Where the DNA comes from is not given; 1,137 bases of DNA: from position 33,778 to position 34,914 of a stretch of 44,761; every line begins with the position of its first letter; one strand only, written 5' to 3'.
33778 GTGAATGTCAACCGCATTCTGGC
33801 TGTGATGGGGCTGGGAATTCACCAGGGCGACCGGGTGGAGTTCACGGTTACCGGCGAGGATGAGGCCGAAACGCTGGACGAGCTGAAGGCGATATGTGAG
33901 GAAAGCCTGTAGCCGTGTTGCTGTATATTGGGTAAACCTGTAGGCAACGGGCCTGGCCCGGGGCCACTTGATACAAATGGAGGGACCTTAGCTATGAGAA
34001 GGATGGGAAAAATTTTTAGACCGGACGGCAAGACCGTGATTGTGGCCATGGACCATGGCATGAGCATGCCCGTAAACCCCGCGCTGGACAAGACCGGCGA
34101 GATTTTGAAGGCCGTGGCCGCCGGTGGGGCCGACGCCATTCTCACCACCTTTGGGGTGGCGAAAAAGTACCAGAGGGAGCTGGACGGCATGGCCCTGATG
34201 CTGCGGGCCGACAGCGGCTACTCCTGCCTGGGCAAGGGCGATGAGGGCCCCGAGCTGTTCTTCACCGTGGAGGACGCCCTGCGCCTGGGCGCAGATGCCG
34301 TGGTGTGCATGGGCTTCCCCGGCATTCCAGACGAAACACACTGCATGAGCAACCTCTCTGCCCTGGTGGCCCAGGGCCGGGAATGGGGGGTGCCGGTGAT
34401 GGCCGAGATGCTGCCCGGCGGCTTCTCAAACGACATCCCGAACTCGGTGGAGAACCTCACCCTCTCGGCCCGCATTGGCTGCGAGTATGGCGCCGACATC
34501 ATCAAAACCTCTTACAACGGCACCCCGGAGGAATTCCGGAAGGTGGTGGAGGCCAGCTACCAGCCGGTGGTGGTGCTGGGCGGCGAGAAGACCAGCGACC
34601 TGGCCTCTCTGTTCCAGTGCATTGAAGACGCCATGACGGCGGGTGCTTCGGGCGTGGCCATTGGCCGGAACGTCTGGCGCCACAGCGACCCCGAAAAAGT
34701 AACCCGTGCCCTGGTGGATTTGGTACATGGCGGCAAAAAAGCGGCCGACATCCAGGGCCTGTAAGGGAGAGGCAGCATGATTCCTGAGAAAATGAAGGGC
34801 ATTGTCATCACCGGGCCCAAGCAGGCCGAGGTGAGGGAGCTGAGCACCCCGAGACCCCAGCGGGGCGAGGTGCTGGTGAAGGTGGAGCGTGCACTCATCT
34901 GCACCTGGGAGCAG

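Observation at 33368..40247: Self-contained Man-family PTS locus with its own HPr and Enzyme I and only an aldolase plus a dehydrogenase as catabolic enzymes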

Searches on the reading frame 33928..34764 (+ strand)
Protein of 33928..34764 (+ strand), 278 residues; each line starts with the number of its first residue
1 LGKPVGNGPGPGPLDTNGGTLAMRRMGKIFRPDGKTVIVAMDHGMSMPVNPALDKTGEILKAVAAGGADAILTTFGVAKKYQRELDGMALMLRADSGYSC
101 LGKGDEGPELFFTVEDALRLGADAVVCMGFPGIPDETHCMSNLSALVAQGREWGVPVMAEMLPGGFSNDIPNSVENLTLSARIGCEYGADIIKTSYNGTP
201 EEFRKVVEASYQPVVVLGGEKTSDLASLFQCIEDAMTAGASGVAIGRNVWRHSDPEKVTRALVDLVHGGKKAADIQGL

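Call 3: search_protein_families(library=pfam, proteins=[window:33928-34764:+])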
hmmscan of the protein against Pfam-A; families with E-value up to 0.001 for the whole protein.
window:33928-34764:+ (278 aa): 2 families
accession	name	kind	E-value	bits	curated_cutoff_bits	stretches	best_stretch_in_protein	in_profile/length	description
PF01791.15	DeoC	-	2.8e-31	109.4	23.8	1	36-252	1-229/229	DeoC/LacD family aldolase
PF22649.2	Cgl0159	-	0.00088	19.1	27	0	200-253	185-239/251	Cgl0159-like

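Call 4: search_protein_families(library=ncbifam, proteins=[window:33928-34764:+])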
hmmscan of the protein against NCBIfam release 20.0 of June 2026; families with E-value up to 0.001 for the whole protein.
window:33928-34764:+ (278 aa): 8 families
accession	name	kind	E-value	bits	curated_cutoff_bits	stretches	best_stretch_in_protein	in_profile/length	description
NF005556.0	PRK07226.1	subfamily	3.9e-63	213.3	241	1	24-273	8-258/267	2-amino-3,7-dideoxy-D-threo-hept-6-ulosonate synthase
TIGR01949.1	ADH_synth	equivalog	1.7e-55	188.5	299.45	1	24-270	5-248/255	2-amino-3,7-dideoxy-D-threo-hept-6-ulosonate synthase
NF040816.1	Fbpase1_Arch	equivalog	2.5e-40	138.6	430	1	24-272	10-263/271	class I fructose-bisphosphate aldolase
NF006081.0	PRK08227.1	equivalog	1.2e-37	129.8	297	1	24-273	38-280/291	3-hydroxy-5-phosphonooxypentane-2,4-dione thiolase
NF041223.1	BagB_FevI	exception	1.5e-28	99.7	500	1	23-268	10-256/257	bagremycin/ferroverdin biosynthesis DhnA-type aldolase BagB/FevI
NF006704.0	PRK09250.1-1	equivalog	6.7e-11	41.6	277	1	89-195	100-209/308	class I fructose-bisphosphate aldolase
NF005321.0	PRK06852.1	equivalog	2.8e-05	23.4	420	1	75-258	84-281/308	aldolase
NF010386.0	PRK13813.1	equivalog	0.00085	18.9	208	0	115-266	75-213/216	orotidine 5'-phosphate decarboxylase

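Call 7: find_homologous_proteins(query=window:33928-34764:+, max_evalue=1e-20)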
Query window:33928-34764:+ (278 aa): 2036 proteins with E <= 1e-20 among 8000 candidates; the best 120 are listed.
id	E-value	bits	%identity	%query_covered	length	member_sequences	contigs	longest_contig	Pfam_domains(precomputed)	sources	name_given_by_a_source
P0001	4.6e-162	556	96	92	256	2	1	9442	PF01791.16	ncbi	-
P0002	5.9e-127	441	76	92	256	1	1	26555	PF01791.16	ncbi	-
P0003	3.6e-120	418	72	92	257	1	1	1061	PF01791.16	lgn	-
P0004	1.3e-118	413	70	92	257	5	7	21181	PF01791.16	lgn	-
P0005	8.3e-117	407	70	92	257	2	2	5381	PF01791.16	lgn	-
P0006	1.0e-115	404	69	92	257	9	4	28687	PF01791.16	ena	-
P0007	3.4e-115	402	68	92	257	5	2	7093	PF01791.16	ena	-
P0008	5.0e-115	402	70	91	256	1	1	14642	PF01791.16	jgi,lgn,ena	-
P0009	6.1e-115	401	70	92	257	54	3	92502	PF01791.16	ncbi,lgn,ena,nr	ncbi:MAG: aldolase [Oscillospiraceae bacterium]|nr:aldolase [Oscillospiraceae bacterium]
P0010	3.7e-114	399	69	92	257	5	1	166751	PF01791.16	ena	-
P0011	4.0e-114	399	69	92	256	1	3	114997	PF01791.16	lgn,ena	-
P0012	6.9e-114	398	68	92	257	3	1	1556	PF01791.16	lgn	-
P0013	1.8e-113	396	67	92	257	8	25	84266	PF01791.16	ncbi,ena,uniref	ncbi:class I fructose-bisphosphate aldolase [Pseudoflavonifractor sp. HCP28S3_F10]|uniref:class I fr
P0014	6.6e-113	395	68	91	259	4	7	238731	PF01791.16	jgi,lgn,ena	-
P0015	4.1e-112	392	68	92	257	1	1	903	PF01791.16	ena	-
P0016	5.9e-111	388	66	92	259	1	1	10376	PF01791.16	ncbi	-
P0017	9.8e-111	388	68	91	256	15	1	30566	PF01791.16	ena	-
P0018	1.3e-110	387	65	92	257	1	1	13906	PF01791.16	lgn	-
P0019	1.7e-110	387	67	92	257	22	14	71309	PF01791.16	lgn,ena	-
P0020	1.2e-109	384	65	91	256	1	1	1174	PF01791.16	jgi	jgi:class I fructose-bisphosphate aldolase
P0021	5.7e-109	382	66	91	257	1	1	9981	PF01791.16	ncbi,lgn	-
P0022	1.9e-108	380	68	92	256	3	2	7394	PF01791.16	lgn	-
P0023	2.3e-108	380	65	92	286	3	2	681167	PF01791.16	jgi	-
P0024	5.6e-108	378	64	92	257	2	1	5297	PF01791.16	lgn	-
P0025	8.5e-108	378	65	91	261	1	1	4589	PF01791.16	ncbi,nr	ncbi:MAG: aldolase, partial [Lachnospiraceae bacterium]|nr:aldolase [Lachnospiraceae bacterium]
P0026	1.5e-107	377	67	91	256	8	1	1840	PF01791.16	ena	-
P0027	2.1e-107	377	67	91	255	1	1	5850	PF01791.16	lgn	-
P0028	2.9e-107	376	66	91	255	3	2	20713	PF01791.16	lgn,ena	-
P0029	3.4e-107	376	64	91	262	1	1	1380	PF01791.16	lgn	-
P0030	2.1e-106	373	64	92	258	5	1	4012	PF01791.16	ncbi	-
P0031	2.1e-106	373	64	92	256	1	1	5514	PF22649.3,PF01791.16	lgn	-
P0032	4.7e-106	372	66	92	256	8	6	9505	PF01791.16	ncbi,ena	-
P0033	7.0e-106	372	67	91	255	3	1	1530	PF01791.16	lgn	-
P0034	7.5e-106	371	63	92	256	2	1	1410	PF01791.16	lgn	-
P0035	7.5e-106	371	64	92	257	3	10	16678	PF01791.16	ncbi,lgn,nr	ncbi:MAG: fructose-bisphosphate aldolase [Oscillospiraceae bacterium]|nr:fructose-bisphosphate aldol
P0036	1.5e-105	371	64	92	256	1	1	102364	PF01791.16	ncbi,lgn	ncbi:MAG: fructose-bisphosphate aldolase [Bacillota bacterium]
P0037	5.1e-105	369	64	92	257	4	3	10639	PF01791.16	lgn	-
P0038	6.0e-105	369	64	92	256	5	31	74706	PF01791.16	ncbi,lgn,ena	-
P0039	1.1e-104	368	63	91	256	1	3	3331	PF01791.16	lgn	-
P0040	1.5e-104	367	68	86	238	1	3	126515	PF01791.16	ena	-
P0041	3.0e-104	366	65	92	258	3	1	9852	PF01791.16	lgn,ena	-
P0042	4.1e-104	366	62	91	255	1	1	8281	PF01791.16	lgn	-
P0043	5.2e-104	365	63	92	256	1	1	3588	PF01791.16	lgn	-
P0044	5.2e-104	365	62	91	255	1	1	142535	PF01791.16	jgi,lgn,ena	-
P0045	5.5e-104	365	64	92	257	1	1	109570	PF01791.16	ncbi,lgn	-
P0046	6.1e-104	365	63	92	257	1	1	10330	PF01791.16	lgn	-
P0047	8.3e-104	365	64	92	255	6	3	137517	PF01791.16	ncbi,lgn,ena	-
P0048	8.5e-104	365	64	92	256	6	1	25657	PF01791.16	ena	-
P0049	1.3e-103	364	61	91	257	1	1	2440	PF01791.16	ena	-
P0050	1.7e-103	364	64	89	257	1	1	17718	PF01791.16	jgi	jgi:class I fructose-bisphosphate aldolase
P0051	4.1e-103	363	65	91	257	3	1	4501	PF01791.16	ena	-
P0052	5.4e-103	362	63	92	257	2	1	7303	PF01791.16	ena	-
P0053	1.2e-102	361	61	91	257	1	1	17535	PF01791.16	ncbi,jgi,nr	ncbi:MAG: fructose-bisphosphate aldolase [Treponema sp.]|jgi:class I fructose-bisphosphate aldolase|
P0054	1.6e-102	361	66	91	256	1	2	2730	PF01791.16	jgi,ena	-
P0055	2.4e-102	360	61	92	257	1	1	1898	PF01791.16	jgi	jgi:class I fructose-bisphosphate aldolase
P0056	4.6e-102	359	62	91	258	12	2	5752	PF01791.16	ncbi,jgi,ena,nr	ncbi:MAG: fructose-bisphosphate aldolase [Sphaerochaeta sp.]|nr:fructose-bisphosphate aldolase [Spha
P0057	6.1e-102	359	61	92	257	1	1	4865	PF01791.16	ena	-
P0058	6.6e-102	359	61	90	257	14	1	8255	PF01791.16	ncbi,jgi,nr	ncbi:MAG: fructose-bisphosphate aldolase [Treponema sp.]|jgi:class I fructose-bisphosphate aldolase|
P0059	1.1e-101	358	61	91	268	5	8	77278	PF01791.16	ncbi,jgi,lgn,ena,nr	ncbi:MAG: fructose-bisphosphate aldolase [Sphaerochaetaceae bacterium]|jgi:class I fructose-bisphosp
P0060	2.0e-101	357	63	91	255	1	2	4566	PF01791.16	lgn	-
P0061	2.2e-101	357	61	92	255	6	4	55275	PF01791.16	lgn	-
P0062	3.2e-101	356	64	91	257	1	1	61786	PF01791.16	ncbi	-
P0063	3.7e-101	356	63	91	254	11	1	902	PF01791.16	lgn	-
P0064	8.0e-101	355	62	91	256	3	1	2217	PF01791.16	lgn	-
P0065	9.1e-101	355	69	85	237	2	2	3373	PF01791.16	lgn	-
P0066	1.1e-100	355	62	91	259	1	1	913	PF01791.16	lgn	-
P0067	2.7e-100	353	63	91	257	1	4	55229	PF01791.16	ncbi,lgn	-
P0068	3.8e-100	353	63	91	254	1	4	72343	PF01791.16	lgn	-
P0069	5.2e-100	352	61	92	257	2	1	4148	PF01791.16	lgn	-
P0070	6.6e-100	352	61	91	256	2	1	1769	PF01791.16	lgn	-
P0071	9.6e-100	351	62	92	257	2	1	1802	PF01791.16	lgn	-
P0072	1.3e-99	351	59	91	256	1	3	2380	PF01791.16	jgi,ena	-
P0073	1.9e-99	350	60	92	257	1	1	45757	PF01791.16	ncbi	-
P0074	2.1e-99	350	61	92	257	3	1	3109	PF01791.16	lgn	-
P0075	2.6e-99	350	61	92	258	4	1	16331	PF01791.16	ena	-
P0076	6.2e-99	349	62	91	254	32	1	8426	PF01791.16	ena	-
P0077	1.1e-98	348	63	91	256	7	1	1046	PF01791.16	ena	-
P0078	1.4e-98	348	59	91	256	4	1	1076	PF01791.16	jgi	-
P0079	7.2e-98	345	64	91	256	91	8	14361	PF01791.16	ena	-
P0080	9.9e-98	345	61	91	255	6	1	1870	PF01791.16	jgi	jgi:class I fructose-bisphosphate aldolase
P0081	1.7e-97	344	61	91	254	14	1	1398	PF01791.16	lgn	-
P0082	1.7e-97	344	61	91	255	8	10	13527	PF01791.16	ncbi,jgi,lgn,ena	ncbi:MAG: fructose-bisphosphate aldolase [Sphaerochaeta sp.]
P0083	2.1e-97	344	65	86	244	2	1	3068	PF01791.16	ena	-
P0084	2.9e-97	343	60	91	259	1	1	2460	PF01791.16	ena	-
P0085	4.0e-97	343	61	89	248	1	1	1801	PF01791.16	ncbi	-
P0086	7.4e-97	342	60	91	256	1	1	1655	PF01791.16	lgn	-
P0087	1.6e-96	341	61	91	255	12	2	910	PF01791.16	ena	-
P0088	8.0e-96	339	60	91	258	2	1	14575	PF01791.16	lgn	-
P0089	1.4e-95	338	61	91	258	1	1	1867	PF01791.16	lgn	-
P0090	2.8e-95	337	60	91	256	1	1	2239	PF01791.16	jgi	jgi:class I fructose-bisphosphate aldolase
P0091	4.8e-95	336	60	91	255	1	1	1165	PF22649.3,PF01791.16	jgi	-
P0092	6.6e-95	336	59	92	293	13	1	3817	PF01791.16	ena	-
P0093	7.3e-95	335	61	91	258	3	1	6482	PF01791.16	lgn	-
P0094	3.4e-94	333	59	91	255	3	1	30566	PF01791.16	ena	-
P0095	4.4e-94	333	61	85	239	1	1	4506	PF01791.16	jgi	jgi:class I fructose-bisphosphate aldolase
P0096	3.0e-93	330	59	92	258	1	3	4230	PF01791.16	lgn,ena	-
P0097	3.1e-93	330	59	91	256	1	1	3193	PF22649.3,PF01791.16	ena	-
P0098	4.4e-93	330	60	91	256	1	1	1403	PF01791.16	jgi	jgi:class I fructose-bisphosphate aldolase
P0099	4.9e-93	329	59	91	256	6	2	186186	PF01791.16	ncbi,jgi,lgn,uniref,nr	ncbi:class I fructose-bisphosphate aldolase [Sediminispirochaeta bajacaliforniensis]|uniref:class I 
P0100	5.5e-93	329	60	92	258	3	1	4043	PF01791.16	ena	-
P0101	1.1e-92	328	58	91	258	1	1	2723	PF01791.16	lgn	-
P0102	5.0e-92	326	62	84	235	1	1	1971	PF01791.16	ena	-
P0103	7.1e-92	326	57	91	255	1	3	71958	PF01791.16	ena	-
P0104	1.3e-91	325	61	88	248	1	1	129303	PF01791.16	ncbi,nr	ncbi:MAG: hypothetical protein VB108_05725 [Anaerolineaceae bacterium]|nr:hypothetical protein [Anae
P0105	4.6e-91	323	57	91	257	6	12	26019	PF01791.16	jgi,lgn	jgi:class I fructose-bisphosphate aldolase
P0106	1.3e-90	321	58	90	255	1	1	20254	PF01791.16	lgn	-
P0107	1.4e-90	321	59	91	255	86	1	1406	PF01791.16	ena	-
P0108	4.5e-90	320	60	88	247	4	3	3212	PF01791.16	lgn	-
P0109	5.3e-90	320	57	92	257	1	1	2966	PF01791.16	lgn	-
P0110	9.5e-90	319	58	91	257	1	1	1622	PF01791.16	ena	-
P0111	1.2e-89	318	56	92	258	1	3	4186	PF01791.16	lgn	-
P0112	1.8e-89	318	58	91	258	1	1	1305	PF01791.16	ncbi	-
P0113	1.9e-89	318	55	92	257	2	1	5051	PF01791.16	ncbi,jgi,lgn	-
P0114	2.3e-88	314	58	92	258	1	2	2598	PF01791.16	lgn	-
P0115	2.4e-88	314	57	92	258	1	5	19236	PF01791.16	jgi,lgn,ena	-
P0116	5.1e-88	313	55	91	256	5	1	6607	PF01791.16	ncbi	ncbi:MAG: class I fructose-bisphosphate aldolase [Spirochaetaceae bacterium]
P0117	2.4e-87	311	53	92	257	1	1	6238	PF01791.16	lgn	-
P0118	4.8e-87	310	61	81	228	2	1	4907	PF01791.16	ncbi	ncbi:MAG: fructose-bisphosphate aldolase, partial [Sphaerochaeta sp.]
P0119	2.0e-86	308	58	91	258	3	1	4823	PF01791.16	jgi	jgi:class I fructose-bisphosphate aldolase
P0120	2.7e-86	307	57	91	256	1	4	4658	PF01791.16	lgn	-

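Call 8: find_encoding_contigs(protein=P0013, flank=10000, max_places=3)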
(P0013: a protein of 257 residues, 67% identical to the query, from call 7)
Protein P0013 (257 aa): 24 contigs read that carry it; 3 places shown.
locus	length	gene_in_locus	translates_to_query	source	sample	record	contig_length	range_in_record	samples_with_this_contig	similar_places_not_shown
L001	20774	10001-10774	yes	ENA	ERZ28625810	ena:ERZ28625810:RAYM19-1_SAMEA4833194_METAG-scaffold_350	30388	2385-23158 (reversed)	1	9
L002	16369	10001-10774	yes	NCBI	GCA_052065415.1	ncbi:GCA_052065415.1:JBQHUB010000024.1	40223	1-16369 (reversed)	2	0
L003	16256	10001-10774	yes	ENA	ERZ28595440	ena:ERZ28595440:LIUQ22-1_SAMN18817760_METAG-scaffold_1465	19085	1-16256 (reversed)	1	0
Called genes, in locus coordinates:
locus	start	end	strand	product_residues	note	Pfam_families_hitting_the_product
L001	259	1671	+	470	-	PF00370:FGGY_N, PF02782:FGGY_C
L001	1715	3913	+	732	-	PF12228:DUF3604 (faint)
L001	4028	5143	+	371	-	-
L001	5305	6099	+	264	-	PF02633:Creatininase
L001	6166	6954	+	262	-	PF02633:Creatininase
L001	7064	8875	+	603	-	PF00528:BPD_transp_1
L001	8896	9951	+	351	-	PF00005:ABC_tran, PF13304:AAA_21 (faint), PF08402:TOBE_2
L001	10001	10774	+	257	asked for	PF01791:DeoC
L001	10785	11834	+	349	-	PF08240:ADH_N, PF00107:ADH_zinc_N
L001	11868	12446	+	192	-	PF02417:Chromate_transp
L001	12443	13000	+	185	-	PF02417:Chromate_transp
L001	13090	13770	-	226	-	PF00929:RNase_T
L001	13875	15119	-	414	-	PF02574:S-methyl_trans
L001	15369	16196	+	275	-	PF00376:MerR, PF13411:MerR_1, PF06445:GyrI-like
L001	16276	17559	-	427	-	PF00535:Glycos_transf_2, PF13641:Glyco_tranf_2_3, PF13632:Glyco_trans_2_3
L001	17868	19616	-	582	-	PF03485:Arg_tRNA_synt_N, PF00750:tRNA-synt_1d, PF05746:DALR_1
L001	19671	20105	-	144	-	PF09148:DUF1934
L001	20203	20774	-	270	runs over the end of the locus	PF01177:Asp_Glu_race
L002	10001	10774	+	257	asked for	PF01791:DeoC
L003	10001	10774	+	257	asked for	PF01791:DeoC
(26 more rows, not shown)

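Call 9: find_encoding_contigs(protein=P0099, flank=10000, max_places=2)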
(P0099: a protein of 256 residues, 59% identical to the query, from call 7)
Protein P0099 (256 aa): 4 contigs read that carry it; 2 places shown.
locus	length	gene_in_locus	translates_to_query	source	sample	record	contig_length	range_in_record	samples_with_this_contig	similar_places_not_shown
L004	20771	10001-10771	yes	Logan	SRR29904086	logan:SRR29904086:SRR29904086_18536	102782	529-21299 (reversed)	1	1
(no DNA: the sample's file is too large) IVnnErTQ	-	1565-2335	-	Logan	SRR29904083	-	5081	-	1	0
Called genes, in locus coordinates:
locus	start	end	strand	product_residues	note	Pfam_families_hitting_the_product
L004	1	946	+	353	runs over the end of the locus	PF00180:Iso_dh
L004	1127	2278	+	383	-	PF00989:PAS (faint), PF13188:PAS_8 (faint), PF08448:PAS_4, PF13596:PAS_10, PF00512:HisKA (weak), PF02518:HATPase_c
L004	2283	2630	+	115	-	PF00072:Response_reg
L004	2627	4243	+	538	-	PF02518:HATPase_c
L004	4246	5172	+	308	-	PF00072:Response_reg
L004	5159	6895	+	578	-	PF20250:FapA_N, PF03961:FapA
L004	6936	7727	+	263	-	PF09860:DUF2087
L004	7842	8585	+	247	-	PF00392:GntR, PF07702:UTRA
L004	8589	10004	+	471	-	PF00370:FGGY_N, PF02782:FGGY_C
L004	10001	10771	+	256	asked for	PF01791:DeoC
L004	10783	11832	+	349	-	PF08240:ADH_N, PF00107:ADH_zinc_N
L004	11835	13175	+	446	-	PF01547:SBP_bac_1, PF13416:SBP_bac_8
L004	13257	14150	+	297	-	PF00528:BPD_transp_1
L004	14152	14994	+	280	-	PF00528:BPD_transp_1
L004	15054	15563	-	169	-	-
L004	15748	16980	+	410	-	PF03453:MoeA_N, PF00994:MoCF_biosynth, PF03454:MoeA_C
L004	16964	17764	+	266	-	PF04055:Radical_SAM, PF06463:Mob_synth_C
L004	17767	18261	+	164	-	PF01967:MoaC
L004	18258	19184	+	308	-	PF03473:MOSC, PF00994:MoCF_biosynth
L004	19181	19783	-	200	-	PF00300:His_Phos_1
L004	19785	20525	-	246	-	PF02654:CobS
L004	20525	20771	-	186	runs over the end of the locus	PF02283:CobU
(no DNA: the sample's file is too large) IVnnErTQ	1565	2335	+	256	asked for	PF01791:DeoC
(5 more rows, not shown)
